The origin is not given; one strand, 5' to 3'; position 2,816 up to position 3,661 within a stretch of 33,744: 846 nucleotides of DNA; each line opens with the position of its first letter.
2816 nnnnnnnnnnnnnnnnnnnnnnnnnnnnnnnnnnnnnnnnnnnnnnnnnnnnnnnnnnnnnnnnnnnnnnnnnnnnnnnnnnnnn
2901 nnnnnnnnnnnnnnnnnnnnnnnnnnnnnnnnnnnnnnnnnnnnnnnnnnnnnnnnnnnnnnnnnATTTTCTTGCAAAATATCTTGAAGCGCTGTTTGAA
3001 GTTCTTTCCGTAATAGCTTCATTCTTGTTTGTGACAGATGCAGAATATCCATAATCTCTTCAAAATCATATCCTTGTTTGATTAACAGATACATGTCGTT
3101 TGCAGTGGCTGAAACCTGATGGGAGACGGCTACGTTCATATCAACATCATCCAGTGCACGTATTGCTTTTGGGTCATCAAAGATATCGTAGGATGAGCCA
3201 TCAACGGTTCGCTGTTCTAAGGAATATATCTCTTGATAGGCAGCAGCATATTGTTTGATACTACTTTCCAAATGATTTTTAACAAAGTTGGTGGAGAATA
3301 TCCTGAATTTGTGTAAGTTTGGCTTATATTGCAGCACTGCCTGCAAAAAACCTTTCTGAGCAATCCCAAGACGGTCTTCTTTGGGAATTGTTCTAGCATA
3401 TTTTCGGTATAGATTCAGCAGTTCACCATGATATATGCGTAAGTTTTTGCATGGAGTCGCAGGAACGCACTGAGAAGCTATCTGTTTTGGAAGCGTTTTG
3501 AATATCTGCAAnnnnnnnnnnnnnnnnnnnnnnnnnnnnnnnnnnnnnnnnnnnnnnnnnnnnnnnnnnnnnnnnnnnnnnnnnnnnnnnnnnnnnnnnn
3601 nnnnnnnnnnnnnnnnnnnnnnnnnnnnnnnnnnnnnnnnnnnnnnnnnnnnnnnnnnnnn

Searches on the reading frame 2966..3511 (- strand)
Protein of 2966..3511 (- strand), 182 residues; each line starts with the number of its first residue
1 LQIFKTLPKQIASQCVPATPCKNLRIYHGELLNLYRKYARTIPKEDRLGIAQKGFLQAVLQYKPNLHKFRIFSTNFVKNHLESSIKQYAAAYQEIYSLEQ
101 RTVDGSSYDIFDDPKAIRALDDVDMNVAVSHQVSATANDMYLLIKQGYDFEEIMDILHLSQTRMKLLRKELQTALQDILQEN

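Call 4: search_protein_families(library=ncbifam, proteins=[window:2966-3511:-], max_evalue=0.01)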
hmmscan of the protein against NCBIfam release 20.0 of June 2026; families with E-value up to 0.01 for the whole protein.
window:2966-3511:- (182 aa): 1 family
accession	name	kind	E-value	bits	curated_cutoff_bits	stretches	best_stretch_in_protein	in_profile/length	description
NF006176.0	PRK08311.2-4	equivalog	0.00052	19.4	260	1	43-130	53-142/249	RNA polymerase sigma factor SigI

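Call 5: search_protein_families(library=pfam, proteins=[window:2966-3511:-], max_evalue=0.01)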
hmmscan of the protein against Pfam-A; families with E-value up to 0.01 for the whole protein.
window:2966-3511:- (182 aa): 0 families

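Call 58: search_protein_families(library=padloc, proteins=[window:2966-3511:-], max_evalue=0.01)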
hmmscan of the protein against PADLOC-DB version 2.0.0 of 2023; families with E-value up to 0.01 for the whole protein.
window:2966-3511:- (182 aa): 0 families

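Call 59: search_protein_families(library=phrogs, proteins=[window:2966-3511:-], max_evalue=0.001)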
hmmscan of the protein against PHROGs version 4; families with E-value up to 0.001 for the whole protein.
window:2966-3511:- (182 aa): 0 families
